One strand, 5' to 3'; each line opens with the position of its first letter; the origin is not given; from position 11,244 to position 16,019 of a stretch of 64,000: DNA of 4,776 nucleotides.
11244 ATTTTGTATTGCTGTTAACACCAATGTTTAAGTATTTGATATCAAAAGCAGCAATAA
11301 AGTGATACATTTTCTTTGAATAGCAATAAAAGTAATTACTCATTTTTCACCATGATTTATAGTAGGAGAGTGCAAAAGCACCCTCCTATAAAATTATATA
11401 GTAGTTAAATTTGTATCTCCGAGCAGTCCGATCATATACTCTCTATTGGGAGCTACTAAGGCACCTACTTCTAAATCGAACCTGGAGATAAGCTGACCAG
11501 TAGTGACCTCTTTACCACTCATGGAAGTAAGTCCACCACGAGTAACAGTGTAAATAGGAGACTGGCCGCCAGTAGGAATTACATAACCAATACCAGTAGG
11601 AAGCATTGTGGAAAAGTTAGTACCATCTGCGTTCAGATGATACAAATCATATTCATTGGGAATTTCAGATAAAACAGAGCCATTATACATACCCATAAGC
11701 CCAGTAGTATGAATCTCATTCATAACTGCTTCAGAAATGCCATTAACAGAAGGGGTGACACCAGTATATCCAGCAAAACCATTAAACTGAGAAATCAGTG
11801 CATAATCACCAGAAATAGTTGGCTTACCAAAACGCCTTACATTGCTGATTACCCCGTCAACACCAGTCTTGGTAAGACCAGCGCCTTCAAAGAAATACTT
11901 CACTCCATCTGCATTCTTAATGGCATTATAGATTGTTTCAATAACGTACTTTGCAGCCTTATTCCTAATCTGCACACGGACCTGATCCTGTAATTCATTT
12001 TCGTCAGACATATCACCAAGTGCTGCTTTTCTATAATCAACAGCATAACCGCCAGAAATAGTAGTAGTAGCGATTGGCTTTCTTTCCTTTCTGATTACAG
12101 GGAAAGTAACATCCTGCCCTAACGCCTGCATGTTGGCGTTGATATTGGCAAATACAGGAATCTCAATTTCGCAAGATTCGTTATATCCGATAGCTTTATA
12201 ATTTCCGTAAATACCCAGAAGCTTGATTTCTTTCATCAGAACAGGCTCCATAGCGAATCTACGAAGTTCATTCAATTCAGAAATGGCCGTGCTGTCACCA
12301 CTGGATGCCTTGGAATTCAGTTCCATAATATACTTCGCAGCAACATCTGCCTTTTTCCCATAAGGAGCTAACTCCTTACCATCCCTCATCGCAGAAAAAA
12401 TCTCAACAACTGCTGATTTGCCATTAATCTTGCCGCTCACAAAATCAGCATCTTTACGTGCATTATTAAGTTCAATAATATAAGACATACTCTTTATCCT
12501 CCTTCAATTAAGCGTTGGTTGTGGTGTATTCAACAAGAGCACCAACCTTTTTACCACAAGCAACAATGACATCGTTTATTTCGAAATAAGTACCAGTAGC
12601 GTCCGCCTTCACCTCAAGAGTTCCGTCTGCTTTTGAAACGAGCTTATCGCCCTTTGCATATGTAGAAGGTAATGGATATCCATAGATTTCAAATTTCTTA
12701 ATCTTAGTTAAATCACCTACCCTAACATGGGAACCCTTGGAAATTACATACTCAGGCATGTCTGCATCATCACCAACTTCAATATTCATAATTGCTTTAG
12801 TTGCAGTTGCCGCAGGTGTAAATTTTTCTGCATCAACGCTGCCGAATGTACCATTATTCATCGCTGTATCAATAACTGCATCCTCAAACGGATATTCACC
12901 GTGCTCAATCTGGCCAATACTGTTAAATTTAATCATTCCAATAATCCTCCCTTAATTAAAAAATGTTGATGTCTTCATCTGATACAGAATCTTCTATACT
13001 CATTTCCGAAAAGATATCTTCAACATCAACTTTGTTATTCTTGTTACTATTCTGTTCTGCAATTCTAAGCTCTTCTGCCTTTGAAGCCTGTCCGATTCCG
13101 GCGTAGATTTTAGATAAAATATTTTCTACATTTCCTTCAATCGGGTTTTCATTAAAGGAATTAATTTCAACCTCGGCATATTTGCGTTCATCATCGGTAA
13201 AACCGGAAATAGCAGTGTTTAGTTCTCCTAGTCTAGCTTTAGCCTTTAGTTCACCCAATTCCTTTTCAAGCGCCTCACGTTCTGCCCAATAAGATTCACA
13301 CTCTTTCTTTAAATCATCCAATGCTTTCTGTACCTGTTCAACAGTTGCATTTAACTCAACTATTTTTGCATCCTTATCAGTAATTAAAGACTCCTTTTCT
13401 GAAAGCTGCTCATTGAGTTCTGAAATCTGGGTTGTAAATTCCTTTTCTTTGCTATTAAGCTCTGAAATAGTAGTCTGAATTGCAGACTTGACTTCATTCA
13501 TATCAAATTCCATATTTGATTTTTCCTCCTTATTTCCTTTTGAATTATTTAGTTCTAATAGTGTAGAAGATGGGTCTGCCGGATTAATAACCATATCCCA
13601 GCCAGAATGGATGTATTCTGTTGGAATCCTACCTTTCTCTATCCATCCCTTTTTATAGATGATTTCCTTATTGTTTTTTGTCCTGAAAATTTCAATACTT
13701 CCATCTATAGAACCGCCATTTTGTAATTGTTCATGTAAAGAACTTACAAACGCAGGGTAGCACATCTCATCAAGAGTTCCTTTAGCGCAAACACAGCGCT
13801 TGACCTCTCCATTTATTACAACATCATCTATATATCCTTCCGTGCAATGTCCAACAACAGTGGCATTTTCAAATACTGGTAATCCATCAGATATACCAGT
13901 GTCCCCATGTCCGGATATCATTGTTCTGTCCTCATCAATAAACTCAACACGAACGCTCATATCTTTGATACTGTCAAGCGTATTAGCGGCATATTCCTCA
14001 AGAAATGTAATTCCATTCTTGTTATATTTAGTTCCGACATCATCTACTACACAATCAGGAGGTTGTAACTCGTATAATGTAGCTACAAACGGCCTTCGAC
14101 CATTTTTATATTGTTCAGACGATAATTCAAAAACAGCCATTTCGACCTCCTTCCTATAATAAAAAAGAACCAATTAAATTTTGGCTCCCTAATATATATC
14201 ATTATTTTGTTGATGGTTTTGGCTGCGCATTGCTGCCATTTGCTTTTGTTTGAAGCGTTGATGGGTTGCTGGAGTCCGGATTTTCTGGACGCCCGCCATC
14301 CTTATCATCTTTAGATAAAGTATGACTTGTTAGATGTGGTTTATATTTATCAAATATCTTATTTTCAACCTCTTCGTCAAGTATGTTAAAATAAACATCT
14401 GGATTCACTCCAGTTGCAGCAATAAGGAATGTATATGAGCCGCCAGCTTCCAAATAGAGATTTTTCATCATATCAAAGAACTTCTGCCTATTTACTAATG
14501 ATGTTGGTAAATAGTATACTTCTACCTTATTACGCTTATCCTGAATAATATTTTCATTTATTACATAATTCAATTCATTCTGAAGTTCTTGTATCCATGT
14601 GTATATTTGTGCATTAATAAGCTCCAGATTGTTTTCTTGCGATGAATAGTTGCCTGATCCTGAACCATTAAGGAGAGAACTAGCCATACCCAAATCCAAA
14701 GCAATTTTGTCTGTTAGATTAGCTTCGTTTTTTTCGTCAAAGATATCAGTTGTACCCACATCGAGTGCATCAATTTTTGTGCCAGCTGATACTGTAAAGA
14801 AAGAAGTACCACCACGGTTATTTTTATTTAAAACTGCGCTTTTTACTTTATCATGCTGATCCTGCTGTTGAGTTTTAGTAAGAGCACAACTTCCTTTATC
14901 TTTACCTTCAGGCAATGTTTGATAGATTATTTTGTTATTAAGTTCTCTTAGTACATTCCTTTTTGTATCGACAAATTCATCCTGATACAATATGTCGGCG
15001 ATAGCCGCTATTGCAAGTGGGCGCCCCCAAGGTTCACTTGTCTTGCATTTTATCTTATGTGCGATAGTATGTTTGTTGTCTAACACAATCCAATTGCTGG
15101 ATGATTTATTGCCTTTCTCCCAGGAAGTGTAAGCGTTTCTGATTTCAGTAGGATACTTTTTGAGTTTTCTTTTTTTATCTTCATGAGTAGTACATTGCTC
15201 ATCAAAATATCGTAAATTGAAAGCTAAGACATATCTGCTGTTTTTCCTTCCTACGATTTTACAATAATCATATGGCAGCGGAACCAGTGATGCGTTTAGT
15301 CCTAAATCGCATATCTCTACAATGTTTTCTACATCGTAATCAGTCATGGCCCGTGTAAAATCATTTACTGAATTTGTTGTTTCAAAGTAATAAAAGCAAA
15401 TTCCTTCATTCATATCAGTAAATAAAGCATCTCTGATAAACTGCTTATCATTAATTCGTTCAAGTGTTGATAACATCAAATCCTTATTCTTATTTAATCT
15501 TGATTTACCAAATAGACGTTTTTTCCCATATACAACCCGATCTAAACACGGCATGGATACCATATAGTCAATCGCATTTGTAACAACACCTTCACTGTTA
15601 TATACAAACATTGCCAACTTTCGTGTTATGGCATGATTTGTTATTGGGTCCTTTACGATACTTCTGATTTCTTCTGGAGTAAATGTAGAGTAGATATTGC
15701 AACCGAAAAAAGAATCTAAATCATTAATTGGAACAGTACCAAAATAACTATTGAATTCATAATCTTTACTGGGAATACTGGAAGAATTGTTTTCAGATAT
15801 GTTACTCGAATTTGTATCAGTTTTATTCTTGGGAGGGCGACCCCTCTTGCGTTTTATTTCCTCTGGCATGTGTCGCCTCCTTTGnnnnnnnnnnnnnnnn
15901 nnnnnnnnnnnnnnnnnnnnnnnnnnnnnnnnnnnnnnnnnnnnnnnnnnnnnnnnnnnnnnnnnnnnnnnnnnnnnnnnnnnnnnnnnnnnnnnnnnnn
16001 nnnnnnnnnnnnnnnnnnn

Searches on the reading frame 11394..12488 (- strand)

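Call 18: search_protein_families(library=phrogs, proteins=[window:11394-12488:-], max_evalue=0.001)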
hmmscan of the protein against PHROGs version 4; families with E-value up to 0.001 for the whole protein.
window:11394-12488:- (364 aa): 2 families
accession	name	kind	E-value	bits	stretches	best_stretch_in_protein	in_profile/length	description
phrog_4088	-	unknown function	9.1e-09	36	1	150-320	138-293/332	-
phrog_12438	-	head and packaging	3.8e-06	27.4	1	85-324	63-302/340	virion structural protein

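Call 33: search_protein_families(library=pfam, proteins=[window:11394-12488:-], max_evalue=0.001)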
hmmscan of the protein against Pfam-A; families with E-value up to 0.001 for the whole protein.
window:11394-12488:- (364 aa): 0 families

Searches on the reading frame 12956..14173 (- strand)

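Call 18: search_protein_families(library=phrogs, proteins=[window:12956-14173:-], max_evalue=0.001)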
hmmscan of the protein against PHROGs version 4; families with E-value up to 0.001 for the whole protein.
window:12956-14173:- (405 aa): 2 families
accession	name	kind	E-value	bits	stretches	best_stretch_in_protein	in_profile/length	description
phrog_10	-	head and packaging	3.8e-05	23.8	1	219-363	234-353/752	major head protein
phrog_1620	-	moron, auxiliary metabolic gene and host takeover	0.00053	20.9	1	201-312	88-199/200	Hdf-like antirestriction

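Call 33: search_protein_families(library=pfam, proteins=[window:12956-14173:-], max_evalue=0.001)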
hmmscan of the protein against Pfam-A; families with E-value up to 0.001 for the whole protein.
window:12956-14173:- (405 aa): 4 families
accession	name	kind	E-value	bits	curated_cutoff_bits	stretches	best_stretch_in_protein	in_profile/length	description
PF08614.16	ATG16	-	7e-05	23.5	33.7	1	219-315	73-169/200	Autophagy protein 16 (ATG16)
PF24319.2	DUF7491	-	0.00014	22.4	30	0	236-312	2-78/90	Coiled-coil region of unknown function (DUF7491)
PF07889.17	DUF1664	-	0.00018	22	34.6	1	218-293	36-111/124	Protein of unknown function (DUF1664)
PF25764.1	KIF21A_4th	-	0.00084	19.5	33.1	0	226-312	7-90/183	KIF21A-like domain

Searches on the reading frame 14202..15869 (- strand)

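Call 18: search_protein_families(library=phrogs, proteins=[window:14202-15869:-], max_evalue=0.001)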
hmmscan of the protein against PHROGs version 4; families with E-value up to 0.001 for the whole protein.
window:14202-15869:- (555 aa): 1 family
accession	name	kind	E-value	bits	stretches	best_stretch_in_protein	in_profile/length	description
phrog_2739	-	head and packaging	4.8e-59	201.3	1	58-549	43-499/501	portal protein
